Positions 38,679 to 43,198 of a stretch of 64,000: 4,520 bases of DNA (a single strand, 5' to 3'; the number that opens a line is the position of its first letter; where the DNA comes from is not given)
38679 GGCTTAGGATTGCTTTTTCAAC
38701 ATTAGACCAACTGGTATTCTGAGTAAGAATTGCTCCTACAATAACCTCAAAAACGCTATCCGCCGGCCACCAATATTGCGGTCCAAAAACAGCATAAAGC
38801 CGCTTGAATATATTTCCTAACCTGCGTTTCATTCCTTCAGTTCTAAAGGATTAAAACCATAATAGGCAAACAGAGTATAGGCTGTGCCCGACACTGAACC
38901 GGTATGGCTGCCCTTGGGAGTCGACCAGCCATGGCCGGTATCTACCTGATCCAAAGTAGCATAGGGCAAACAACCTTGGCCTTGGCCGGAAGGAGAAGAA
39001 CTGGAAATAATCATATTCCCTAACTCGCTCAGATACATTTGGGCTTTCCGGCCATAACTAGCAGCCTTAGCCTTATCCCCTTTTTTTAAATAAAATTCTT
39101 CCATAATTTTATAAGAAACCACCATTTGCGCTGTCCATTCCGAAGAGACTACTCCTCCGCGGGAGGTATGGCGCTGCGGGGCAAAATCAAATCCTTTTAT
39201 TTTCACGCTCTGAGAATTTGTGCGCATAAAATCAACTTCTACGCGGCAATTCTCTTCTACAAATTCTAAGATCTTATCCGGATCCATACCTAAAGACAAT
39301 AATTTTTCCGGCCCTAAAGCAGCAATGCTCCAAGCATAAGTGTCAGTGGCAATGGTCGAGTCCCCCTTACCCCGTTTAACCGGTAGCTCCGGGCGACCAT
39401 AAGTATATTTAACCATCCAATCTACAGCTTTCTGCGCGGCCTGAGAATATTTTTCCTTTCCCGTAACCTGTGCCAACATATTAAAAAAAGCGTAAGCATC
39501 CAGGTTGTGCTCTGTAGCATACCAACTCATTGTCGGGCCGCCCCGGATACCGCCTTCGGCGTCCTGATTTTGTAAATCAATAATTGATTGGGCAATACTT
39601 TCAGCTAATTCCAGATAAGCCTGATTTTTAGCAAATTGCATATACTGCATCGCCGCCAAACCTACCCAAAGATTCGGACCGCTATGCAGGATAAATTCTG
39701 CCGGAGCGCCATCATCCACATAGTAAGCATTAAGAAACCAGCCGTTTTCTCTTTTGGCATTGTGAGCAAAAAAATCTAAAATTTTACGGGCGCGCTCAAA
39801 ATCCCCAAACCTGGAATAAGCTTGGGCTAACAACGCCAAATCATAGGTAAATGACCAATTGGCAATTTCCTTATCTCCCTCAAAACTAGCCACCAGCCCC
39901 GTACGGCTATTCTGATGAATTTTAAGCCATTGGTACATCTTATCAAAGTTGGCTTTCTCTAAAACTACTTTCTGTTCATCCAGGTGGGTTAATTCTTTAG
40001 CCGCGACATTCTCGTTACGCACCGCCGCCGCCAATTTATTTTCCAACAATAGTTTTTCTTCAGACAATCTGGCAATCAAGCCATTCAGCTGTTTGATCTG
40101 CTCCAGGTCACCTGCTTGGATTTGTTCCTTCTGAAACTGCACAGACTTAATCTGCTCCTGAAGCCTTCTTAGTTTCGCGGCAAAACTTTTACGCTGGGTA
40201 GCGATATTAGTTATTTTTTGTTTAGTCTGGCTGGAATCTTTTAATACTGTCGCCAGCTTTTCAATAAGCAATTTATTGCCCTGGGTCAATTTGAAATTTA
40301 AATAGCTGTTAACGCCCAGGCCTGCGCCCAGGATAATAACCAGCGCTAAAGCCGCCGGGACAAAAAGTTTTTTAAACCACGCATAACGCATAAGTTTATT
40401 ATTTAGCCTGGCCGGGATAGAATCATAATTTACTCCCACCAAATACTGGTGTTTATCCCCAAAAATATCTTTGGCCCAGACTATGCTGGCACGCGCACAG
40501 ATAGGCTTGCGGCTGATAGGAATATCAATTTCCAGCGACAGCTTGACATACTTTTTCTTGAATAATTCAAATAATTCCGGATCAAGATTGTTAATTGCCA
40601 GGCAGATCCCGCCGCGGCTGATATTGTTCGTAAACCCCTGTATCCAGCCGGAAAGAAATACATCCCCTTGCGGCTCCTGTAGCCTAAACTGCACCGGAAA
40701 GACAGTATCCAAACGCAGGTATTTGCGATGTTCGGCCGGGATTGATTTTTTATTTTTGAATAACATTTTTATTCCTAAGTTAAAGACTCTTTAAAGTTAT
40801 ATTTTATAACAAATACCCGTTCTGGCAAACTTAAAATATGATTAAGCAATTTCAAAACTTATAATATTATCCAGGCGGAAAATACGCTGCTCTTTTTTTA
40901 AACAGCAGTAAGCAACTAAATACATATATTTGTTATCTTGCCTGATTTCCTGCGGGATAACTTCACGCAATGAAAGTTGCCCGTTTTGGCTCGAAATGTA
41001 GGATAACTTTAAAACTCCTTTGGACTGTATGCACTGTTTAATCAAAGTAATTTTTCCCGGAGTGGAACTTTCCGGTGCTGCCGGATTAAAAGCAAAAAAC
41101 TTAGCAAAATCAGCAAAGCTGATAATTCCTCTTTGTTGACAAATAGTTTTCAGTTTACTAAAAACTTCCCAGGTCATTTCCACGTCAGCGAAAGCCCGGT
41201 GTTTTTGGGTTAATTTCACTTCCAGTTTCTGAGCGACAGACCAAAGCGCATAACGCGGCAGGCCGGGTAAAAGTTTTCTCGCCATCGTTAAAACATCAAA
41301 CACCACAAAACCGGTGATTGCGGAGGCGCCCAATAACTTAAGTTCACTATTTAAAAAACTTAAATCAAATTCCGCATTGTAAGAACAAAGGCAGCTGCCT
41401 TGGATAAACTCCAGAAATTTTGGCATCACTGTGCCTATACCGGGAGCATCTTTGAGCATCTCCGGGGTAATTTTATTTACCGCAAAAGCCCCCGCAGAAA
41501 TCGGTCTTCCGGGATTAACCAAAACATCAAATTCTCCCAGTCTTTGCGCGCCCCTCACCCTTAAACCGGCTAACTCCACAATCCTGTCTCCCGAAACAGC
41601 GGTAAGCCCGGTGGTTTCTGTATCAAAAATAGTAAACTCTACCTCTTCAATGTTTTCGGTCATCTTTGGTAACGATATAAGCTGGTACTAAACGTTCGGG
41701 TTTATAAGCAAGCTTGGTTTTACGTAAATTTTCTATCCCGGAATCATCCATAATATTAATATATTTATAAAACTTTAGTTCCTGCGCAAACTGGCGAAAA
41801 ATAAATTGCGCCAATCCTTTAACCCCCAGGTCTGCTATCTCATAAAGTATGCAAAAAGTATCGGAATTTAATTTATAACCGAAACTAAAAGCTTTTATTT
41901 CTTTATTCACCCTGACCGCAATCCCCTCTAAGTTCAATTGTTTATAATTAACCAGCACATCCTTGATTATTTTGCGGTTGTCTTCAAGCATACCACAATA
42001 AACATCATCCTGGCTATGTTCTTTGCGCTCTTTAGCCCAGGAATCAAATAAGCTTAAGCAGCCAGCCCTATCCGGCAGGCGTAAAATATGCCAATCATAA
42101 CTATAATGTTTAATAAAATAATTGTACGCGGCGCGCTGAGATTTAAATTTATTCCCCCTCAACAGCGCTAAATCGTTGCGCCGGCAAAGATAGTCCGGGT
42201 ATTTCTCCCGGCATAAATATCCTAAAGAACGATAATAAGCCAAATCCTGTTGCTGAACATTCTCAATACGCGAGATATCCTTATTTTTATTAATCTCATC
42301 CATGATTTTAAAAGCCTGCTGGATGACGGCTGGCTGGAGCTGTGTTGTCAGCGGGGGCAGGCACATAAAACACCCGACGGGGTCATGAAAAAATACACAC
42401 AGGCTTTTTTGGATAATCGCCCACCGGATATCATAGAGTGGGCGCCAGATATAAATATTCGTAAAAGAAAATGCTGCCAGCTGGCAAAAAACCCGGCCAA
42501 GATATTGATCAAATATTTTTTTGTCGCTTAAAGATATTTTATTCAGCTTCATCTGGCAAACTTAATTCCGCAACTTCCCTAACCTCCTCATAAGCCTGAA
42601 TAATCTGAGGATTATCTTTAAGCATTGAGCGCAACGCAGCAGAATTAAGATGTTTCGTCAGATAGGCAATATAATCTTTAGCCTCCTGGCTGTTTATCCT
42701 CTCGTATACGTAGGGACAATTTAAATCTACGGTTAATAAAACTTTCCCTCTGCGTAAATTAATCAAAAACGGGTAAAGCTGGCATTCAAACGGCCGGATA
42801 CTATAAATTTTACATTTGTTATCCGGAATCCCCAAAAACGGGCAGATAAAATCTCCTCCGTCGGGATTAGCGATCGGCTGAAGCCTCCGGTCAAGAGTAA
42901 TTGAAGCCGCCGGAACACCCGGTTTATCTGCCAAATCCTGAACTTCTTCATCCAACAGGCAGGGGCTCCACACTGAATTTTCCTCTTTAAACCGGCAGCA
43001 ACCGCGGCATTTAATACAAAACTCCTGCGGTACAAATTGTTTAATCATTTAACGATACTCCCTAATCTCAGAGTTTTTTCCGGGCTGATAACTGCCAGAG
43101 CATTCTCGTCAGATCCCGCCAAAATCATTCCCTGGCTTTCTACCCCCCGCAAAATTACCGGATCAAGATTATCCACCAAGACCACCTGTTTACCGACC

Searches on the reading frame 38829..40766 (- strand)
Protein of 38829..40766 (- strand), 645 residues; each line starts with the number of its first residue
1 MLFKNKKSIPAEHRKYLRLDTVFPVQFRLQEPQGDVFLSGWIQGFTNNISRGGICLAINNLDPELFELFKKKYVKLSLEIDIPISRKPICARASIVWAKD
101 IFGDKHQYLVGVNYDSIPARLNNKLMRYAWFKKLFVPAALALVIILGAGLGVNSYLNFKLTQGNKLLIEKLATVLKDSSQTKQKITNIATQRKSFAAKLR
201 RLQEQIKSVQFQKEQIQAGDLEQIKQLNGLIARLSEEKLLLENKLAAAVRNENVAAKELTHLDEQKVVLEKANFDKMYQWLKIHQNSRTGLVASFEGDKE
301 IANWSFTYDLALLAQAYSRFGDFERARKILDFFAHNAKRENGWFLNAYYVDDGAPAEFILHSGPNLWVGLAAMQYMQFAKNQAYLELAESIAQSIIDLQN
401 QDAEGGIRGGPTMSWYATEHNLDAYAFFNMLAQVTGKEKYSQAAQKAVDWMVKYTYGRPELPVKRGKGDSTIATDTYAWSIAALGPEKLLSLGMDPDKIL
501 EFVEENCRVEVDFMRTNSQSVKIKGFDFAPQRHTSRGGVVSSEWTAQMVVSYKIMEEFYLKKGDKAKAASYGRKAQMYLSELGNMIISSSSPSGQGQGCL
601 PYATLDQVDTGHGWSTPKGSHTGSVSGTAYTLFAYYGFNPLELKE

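Call 9: search_protein_families(library=pfam, proteins=[window:38829-40766:-], max_evalue=0.001)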
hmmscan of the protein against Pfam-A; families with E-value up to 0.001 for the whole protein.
window:38829-40766:- (645 aa): 2 families
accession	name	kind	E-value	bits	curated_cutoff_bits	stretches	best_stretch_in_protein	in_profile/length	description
PF03663.20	Glyco_hydro_76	-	2.2e-06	27.9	25.9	1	366-456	90-191/366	Glycosyl hydrolase family 76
PF07238.19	PilZ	-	1.7e-05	25.5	22.5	1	13-128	2-99/102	PilZ domain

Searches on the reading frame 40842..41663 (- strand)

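Call 9: search_protein_families(library=pfam, proteins=[window:40842-41663:-], max_evalue=0.001)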
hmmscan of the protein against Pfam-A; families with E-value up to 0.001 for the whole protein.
window:40842-41663:- (273 aa): 3 families
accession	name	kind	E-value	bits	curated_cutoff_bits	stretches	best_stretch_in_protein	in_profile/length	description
PF00929.31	RNase_T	-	5.9e-32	111.9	24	1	12-168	2-164/164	Exonuclease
PF13280.12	WYL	-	1.9e-10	41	21.8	1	205-271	3-69/70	WYL domain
PF13482.12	RNase_H_2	-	5.9e-05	23.5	22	0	86-169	55-135/165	RNase_H superfamily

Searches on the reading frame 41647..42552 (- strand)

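Call 9: search_protein_families(library=pfam, proteins=[window:41647-42552:-], max_evalue=0.001)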
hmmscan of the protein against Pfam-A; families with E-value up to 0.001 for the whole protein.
window:41647-42552:- (301 aa): 1 family
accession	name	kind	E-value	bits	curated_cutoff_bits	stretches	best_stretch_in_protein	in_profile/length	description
PF09924.15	LPG_synthase_C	-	7.8e-31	107.7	27.5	1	28-294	11-297/298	Phosphatidylglycerol lysyltransferase, C-terminal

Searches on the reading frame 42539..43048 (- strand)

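Call 9: search_protein_families(library=pfam, proteins=[window:42539-43048:-], max_evalue=0.001)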
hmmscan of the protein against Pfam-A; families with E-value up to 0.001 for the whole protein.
window:42539-43048:- (169 aa): 1 family
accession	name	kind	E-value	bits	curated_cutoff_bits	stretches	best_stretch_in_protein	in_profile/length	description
PF03692.20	CxxCxxCC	-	1.4e-07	32.6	23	1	11-95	2-72/85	Putative zinc- or iron-chelating domain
